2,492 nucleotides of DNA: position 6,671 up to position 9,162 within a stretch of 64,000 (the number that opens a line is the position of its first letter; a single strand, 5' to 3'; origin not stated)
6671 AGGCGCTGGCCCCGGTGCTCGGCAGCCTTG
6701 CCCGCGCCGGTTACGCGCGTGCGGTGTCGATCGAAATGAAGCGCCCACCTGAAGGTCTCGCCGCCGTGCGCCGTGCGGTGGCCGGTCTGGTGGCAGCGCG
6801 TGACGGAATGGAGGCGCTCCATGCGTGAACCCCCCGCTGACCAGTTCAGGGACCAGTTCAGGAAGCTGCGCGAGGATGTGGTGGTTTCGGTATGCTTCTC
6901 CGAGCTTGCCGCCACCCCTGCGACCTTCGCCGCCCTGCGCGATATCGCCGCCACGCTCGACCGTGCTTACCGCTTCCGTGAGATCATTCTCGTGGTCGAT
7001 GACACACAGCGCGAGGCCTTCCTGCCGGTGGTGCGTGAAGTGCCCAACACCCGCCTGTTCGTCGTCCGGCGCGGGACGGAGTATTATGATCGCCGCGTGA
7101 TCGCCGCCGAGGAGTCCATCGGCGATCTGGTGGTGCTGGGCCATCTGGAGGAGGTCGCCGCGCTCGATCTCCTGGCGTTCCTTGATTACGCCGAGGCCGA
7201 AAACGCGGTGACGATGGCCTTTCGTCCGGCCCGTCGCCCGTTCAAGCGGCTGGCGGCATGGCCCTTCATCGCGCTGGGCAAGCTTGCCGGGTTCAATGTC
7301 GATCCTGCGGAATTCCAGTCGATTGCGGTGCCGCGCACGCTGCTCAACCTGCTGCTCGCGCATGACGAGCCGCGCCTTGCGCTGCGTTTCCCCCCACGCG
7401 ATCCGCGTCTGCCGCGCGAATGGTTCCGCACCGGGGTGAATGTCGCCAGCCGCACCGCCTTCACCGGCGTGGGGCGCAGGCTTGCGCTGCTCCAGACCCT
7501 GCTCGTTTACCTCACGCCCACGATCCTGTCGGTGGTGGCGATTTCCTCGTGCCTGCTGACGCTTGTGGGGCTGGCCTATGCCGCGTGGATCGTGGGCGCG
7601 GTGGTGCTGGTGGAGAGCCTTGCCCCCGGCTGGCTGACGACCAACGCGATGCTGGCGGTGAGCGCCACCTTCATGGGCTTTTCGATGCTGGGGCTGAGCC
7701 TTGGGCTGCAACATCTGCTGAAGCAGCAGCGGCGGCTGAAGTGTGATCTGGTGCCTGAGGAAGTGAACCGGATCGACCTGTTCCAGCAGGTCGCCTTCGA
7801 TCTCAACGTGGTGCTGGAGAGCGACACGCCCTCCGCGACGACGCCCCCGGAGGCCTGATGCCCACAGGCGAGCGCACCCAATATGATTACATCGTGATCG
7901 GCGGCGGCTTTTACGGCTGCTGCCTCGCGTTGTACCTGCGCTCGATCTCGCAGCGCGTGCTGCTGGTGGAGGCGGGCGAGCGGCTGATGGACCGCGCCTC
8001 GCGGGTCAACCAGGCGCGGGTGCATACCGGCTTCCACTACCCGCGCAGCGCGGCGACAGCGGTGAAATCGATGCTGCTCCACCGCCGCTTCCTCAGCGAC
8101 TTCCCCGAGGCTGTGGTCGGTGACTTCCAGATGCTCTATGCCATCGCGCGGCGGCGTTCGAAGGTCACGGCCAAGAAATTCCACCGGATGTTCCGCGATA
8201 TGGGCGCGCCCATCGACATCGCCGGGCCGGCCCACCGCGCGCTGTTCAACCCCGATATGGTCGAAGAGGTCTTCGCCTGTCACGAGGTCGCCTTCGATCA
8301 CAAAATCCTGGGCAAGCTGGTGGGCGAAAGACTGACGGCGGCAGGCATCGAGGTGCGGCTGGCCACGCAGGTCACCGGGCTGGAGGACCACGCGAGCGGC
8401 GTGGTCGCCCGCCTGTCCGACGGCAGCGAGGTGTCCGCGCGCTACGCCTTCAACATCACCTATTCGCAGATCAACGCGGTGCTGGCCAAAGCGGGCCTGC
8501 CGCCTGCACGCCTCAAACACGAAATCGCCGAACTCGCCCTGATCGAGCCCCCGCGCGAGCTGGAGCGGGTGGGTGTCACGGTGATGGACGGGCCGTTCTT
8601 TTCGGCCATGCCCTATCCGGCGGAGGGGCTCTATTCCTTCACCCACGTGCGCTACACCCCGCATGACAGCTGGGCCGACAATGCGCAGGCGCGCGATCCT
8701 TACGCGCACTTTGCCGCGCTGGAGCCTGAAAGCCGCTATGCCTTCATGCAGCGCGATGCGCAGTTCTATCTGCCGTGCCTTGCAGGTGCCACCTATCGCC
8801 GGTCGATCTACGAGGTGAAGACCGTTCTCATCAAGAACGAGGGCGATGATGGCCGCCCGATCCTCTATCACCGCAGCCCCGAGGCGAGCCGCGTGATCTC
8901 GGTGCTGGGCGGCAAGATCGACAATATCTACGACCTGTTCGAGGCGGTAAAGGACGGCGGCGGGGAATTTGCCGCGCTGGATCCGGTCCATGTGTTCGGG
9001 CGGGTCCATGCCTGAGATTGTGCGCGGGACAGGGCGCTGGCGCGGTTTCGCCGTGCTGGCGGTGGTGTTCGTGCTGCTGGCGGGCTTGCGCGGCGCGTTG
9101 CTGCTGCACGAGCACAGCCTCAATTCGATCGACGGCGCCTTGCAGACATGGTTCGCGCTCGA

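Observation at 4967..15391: Translationally coupled ~9-kb operon resembling a lipid-carrier-linked sugar remodelling and transfer pathway of unknown product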

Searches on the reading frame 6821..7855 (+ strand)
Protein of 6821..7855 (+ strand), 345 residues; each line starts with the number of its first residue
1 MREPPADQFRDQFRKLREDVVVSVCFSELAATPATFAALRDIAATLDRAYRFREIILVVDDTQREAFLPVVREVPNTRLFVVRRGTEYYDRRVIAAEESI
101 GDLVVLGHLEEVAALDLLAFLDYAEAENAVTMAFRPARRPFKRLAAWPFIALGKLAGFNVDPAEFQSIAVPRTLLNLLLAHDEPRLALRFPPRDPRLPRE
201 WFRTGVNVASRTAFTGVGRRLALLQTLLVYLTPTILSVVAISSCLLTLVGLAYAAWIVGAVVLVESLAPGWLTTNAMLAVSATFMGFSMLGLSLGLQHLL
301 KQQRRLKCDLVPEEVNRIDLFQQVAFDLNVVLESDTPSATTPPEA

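Call 4: search_protein_families(library=pfam, proteins=[window:6821-7855:+], max_evalue=0.01)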
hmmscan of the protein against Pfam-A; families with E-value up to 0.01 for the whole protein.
window:6821-7855:+ (345 aa): 0 families

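Call 5: search_protein_families(library=ncbifam, proteins=[window:6821-7855:+], max_evalue=0.01)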
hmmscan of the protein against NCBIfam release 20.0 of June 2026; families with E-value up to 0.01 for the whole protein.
window:6821-7855:+ (345 aa): 0 families

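Call 7: search_solved_structures(query=window:6821-7855:+, max_evalue=1)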
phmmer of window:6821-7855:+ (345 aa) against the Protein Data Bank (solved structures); distinct sequences matched with E-value up to 1: 0.

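Call 23: search_solved_structures(query=A2, max_evalue=10, show_alignments=2)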
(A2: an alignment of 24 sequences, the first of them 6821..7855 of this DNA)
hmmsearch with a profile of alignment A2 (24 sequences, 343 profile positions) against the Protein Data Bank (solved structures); distinct sequences matched with E-value up to 10: 7.
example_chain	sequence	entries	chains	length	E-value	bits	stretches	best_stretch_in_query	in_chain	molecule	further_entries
9hwj_A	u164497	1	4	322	7e-07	31.7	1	19-288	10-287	Undecaprenyl-phosphate 4-deoxy-4-formamido-L-arabinose transferase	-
9bhc_C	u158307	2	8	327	9.3e-06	28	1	19-289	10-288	Undecaprenyl-phosphate 4-deoxy-4-formamido-L-arabinose transferase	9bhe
8vxh_A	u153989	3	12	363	1.3e-05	27.6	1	19-289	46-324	Undecaprenyl-phosphate 4-deoxy-4-formamido-L-arabinose transferase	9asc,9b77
9kqb_H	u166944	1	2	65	0.5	12.5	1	263-290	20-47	Photosystem II reaction center protein H (psbH)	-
2d7i_A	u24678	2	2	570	0.96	11.6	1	51-105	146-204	Polypeptide N-acetylgalactosaminyltransferase 10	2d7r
3e1k_A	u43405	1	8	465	1.5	10.9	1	16-100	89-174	Galactose/lactose metabolism regulatory protein GAL80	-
6pxu_A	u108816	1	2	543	1.8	10.6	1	51-103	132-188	Polypeptide N-acetylgalactosaminyltransferase 12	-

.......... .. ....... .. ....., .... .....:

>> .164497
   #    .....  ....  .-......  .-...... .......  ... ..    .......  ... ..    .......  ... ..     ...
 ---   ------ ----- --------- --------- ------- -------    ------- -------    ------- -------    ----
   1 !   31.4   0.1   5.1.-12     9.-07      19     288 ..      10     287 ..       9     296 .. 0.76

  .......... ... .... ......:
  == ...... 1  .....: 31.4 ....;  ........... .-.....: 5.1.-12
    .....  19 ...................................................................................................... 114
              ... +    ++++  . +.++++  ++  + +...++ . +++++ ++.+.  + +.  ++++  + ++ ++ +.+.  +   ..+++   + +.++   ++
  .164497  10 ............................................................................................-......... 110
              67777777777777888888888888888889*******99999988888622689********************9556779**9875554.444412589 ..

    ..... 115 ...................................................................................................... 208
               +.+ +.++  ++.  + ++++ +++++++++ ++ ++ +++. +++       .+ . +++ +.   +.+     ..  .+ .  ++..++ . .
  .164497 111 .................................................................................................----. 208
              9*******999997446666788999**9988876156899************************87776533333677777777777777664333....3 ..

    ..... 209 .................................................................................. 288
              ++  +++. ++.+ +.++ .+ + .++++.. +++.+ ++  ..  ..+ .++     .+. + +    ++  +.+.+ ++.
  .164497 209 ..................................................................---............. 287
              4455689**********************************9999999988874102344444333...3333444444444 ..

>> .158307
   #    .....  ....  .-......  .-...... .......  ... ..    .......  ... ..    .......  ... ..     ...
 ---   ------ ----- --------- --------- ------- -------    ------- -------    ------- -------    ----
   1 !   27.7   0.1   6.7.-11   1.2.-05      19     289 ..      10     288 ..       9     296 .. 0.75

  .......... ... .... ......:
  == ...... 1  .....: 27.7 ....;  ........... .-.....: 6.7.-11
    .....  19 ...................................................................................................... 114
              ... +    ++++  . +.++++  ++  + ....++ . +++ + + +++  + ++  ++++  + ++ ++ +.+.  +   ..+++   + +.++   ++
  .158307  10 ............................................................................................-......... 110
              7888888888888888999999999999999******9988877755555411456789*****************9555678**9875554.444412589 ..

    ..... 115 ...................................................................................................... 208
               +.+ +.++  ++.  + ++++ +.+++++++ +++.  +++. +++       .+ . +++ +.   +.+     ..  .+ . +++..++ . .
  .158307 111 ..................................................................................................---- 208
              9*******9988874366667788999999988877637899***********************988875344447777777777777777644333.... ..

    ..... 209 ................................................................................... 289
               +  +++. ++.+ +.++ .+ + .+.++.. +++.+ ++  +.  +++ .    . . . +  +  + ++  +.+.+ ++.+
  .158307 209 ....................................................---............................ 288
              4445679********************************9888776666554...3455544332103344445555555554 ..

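Call 60: search_protein_representatives(protein=window:6821-7855:+)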
Query: 345 residues. Proteins with E-value up to 0.001 (for the whole library): 210; up to 1e-10: 154; up to 1e-30: 76. The best 150 are listed.
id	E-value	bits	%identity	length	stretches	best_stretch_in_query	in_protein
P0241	2.6e-93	329.4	51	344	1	14-336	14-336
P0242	7.4e-82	291.7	46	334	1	16-333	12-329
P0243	9.2e-79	281.6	45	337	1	15-339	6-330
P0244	1.6e-77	277.5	52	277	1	69-336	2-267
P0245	2.1e-77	277.1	44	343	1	15-338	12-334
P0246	2.4e-77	276.9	43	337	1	15-335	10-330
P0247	2.6e-70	253.8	43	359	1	16-333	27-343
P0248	6.5e-69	249.2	41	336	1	12-334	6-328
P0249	3.2e-67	243.7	40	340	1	13-335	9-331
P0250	5.5e-64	233.0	39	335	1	15-334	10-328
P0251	2.2e-63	231.1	38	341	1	15-334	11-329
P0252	3.6e-63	230.4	38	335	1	17-336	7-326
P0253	9.7e-63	228.9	36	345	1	11-333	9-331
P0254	2.1e-61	224.5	38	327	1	15-336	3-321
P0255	5.8e-61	223.1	43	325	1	29-337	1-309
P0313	2.8e-32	128.8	25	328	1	17-330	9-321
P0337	7.7e-25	104.4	22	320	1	36-331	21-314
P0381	2.0e-13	66.9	25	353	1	30-331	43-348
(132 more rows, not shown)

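Call 61: find_encoding_contigs(protein=P0313, flank=8000, max_places=3)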
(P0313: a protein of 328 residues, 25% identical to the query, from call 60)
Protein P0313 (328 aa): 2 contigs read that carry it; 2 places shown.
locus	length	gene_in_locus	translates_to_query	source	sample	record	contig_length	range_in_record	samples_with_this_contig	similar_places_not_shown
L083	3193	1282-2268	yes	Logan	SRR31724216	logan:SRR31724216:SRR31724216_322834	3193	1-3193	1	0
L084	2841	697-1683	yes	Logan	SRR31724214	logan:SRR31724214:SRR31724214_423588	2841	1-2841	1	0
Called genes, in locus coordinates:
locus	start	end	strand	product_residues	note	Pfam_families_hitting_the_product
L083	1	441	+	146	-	?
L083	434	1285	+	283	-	PF01261:AP_endonuc_2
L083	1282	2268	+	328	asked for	-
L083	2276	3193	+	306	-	?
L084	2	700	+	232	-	?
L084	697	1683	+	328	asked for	-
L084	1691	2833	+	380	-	PF01266:DAO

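Call 62: find_encoding_contigs(protein=P0337, flank=10000, max_places=3)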
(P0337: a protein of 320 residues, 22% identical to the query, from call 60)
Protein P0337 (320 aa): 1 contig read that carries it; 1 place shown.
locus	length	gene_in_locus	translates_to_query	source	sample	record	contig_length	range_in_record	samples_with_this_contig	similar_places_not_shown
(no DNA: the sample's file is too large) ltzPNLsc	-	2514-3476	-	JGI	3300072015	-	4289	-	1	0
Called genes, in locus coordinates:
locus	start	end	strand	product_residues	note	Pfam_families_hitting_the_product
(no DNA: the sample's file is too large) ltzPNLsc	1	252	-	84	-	?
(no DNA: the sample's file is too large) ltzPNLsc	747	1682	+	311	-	PF01370:Epimerase (faint)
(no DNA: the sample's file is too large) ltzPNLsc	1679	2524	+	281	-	PF01261:AP_endonuc_2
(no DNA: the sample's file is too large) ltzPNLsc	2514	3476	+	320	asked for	-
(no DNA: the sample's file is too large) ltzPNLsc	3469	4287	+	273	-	?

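Call 63: find_encoding_contigs(protein=P0381, flank=10000, max_places=3)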
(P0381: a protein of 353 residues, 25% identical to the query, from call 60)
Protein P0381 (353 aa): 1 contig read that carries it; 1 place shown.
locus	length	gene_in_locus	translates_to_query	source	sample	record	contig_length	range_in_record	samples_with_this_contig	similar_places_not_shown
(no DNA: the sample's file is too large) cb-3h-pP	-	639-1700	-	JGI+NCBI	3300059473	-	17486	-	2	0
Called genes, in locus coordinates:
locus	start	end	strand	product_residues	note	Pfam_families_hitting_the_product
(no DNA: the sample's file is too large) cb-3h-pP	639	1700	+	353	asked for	-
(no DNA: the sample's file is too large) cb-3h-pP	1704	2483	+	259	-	PF01370:Epimerase (faint)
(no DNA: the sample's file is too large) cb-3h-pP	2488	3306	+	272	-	PF01261:AP_endonuc_2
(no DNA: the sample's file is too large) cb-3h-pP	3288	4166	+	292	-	-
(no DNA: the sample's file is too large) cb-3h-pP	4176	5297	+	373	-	PF00070:Pyr_redox (faint), PF01266:DAO, PF07992:Pyr_redox_2 (faint)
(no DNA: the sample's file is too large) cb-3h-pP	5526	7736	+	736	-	-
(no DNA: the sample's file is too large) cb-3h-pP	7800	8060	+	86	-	PF01041:DegT_DnrJ_EryC1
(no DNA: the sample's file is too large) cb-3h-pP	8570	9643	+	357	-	-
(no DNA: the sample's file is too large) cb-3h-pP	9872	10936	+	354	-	PF13439:Glyco_transf_4, PF20706:GT4-conflict, PF00534:Glycos_transf_1, PF13692:Glyco_trans_1_4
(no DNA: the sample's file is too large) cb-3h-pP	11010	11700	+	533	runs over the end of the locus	-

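Call 69: list_cluster_members(proteins=[P0001, window:6821-7855:+, window:7858-9012:+])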
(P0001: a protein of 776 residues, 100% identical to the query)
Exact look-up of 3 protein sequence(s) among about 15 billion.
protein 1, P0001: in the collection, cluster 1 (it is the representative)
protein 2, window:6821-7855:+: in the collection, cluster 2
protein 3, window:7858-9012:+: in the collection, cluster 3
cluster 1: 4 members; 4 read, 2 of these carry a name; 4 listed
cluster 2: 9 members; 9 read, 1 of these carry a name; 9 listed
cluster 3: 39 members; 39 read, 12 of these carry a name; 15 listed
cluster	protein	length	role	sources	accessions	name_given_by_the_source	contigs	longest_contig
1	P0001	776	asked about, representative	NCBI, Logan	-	-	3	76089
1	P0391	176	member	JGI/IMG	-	hypothetical protein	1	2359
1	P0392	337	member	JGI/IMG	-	hypothetical protein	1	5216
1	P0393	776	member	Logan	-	-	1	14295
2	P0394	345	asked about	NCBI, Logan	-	-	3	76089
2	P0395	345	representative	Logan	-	-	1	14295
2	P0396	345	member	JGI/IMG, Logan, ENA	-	hypothetical protein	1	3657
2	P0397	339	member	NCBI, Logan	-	-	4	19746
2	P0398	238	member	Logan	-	-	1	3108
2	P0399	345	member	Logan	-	-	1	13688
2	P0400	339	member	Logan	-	-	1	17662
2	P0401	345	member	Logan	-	-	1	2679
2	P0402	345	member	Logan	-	-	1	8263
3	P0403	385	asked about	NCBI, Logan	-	-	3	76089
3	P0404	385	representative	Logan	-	-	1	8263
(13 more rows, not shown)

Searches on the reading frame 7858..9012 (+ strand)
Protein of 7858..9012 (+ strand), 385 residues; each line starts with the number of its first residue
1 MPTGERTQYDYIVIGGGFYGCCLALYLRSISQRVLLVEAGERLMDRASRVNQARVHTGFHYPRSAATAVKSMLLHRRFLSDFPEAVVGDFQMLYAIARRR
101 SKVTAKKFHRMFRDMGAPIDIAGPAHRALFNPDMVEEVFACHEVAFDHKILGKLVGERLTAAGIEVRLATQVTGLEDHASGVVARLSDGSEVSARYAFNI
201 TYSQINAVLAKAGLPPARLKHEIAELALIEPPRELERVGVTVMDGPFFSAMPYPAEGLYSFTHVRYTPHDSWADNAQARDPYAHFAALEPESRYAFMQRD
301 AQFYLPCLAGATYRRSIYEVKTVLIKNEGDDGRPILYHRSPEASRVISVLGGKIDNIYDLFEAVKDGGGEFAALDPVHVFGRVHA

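Call 4: search_protein_families(library=pfam, proteins=[window:7858-9012:+], max_evalue=0.01)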
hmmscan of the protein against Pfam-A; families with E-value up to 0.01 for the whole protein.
window:7858-9012:+ (385 aa): 5 families
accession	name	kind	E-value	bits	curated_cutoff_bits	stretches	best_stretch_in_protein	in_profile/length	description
PF01266.30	DAO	-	8.8e-18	65.4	27.9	1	10-310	1-302/353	FAD dependent oxidoreductase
PF07992.20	Pyr_redox_2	-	2.6e-09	37.4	26.1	1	11-47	145-181/291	Pyridine nucleotide-disulphide oxidoreductase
PF00070.33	Pyr_redox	-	1.3e-08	35.7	22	1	12-45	3-39/82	Pyridine nucleotide-disulphide oxidoreductase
PF13450.12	NAD_binding_8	-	7.1e-05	23.4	21.9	1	13-64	1-54/68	NAD(P)-binding Rossmann-like domain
PF01494.25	FAD_binding_3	-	0.0039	16.9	22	0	150-196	101-152/349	FAD binding domain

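Call 5: search_protein_families(library=ncbifam, proteins=[window:7858-9012:+], max_evalue=0.01)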
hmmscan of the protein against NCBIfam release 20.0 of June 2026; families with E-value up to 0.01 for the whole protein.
window:7858-9012:+ (385 aa): 22 families
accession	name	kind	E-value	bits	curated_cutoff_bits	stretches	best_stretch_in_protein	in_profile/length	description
NF005313.0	PRK06847.1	subfamily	3.6e-07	29.5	372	1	144-193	102-151/375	hypothetical protein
NF033145.1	rif_monoox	equivalog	5.2e-07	28.9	800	1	147-259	96-211/472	rifampin monooxygenase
NF006448.0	PRK08773.1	equivalog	6.5e-06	25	614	1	148-200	112-164/393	UbiH/UbiF family hydroxylase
NF033460.1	glycerol3P_ox_II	equivalog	1.4e-05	24.4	460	1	8-70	1-63/361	type 2 glycerol-3-phosphate oxidase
TIGR03197.1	MnmC_Cterm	equivalog_domain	5e-05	22.5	174.2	1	12-119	3-113/400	FAD-dependent 5-carboxymethylaminomethyl-2-thiouridine(34) oxidoreductase MnmC1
TIGR02032.1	GG-red-SF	subfamily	5.8e-05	22.9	158.8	1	9-40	1-32/297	geranylgeranyl reductase family protein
NF005788.0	PRK07608.1-3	equivalog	7.2e-05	21.7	478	1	8-44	2-38/388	UbiH/UbiF family hydroxylase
NF008726.1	PRK11728.1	equivalog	7.7e-05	21.7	299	1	9-196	1-193/389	L-2-hydroxyglutarate oxidase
NF002480.1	PRK01747.1-1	equivalog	0.00011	20.8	540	1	6-224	246-471/645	bifunctional tRNA (5-methylaminomethyl-2-thiouridine)(34)-methyltransferase MnmC2/FAD-dependent 5-carboxymethylaminomethyl-2-thiouridine(34)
NF003437.0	PRK04965.1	equivalog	0.00015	20.9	392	0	12-45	145-178/378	NADH:flavorubredoxin reductase NorW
NF002550.0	PRK02106.1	subfamily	0.0006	18.4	605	1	6-42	3-40/563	choline dehydrogenase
TIGR01377.1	soxA_mon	subfamily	0.00076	18.3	479.65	1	9-55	1-47/381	amino oxidase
TIGR03467.1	HpnE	equivalog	0.0026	17.2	283.05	0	12-54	2-44/430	hydroxysqualene dehydroxylase HpnE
NF009906.0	PRK13369.1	equivalog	0.0041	15.7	352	1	5-79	3-77/502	glycerol-3-phosphate dehydrogenase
NF005612.0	PRK07364.1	equivalog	0.0041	15.7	487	1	5-41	15-51/415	FAD-dependent hydroxylase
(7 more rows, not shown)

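Call 30: search_solved_structures(query=A4, max_evalue=0.01)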
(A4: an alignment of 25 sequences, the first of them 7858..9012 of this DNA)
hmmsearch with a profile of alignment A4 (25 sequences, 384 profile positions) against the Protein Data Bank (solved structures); distinct sequences matched with E-value up to 0.01: 32.
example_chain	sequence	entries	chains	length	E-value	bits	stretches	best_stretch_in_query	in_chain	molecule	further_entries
4x9m_A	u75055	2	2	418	7.6e-07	31.8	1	6-67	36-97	L-alpha-glycerophosphate oxidase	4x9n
5vqb_A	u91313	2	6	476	2.2e-06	30.4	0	148-200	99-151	Rifampin monooxygenase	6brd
3dme_A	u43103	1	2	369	1.3e-05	27.8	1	6-73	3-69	conserved exported protein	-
3k7m_X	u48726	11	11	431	1.4e-05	27.7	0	8-47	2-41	6-hydroxy-L-nicotine oxidase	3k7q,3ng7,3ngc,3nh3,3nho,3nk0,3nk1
3k7t_A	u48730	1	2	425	1.4e-05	27.7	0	8-47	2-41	6-hydroxy-L-nicotine oxidase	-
8ajk_A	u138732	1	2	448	6.4e-05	25.5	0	9-46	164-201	FAD-containing oxidoreductase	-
8ajj_C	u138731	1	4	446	0.0002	23.9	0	9-46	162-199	Dihydrolipoamide dehydrogenase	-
5kow_A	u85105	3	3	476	0.00022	23.8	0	147-198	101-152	Pentachlorophenol 4-monooxygenase | Putative rifampin monooxygenase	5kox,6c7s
2r9z_A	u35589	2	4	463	0.00025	23.6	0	8-43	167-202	Glutathione amide reductase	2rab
3ef6_A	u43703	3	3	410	0.00063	22.2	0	8-45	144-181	Toluene 1,2-dioxygenase system ferredoxin--NAD(+) reductase | TodA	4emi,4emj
6kod_A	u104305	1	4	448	0.00064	22.2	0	5-43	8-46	Pyridine nucleotide-disulphide oxidoreductase dimerisation region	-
8w75_D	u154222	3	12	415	0.00086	21.8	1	7-65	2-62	FI05204p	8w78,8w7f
4h4t_A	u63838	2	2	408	0.001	21.6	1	7-59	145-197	Biphenyl dioxygenase ferredoxin reductase subunit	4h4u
6pfz_D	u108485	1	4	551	0.0012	21.3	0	154-208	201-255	NADH oxidase (NoxA-3)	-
1d7y_A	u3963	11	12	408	0.0013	21.2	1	7-59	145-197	FERREDOXIN REDUCTASE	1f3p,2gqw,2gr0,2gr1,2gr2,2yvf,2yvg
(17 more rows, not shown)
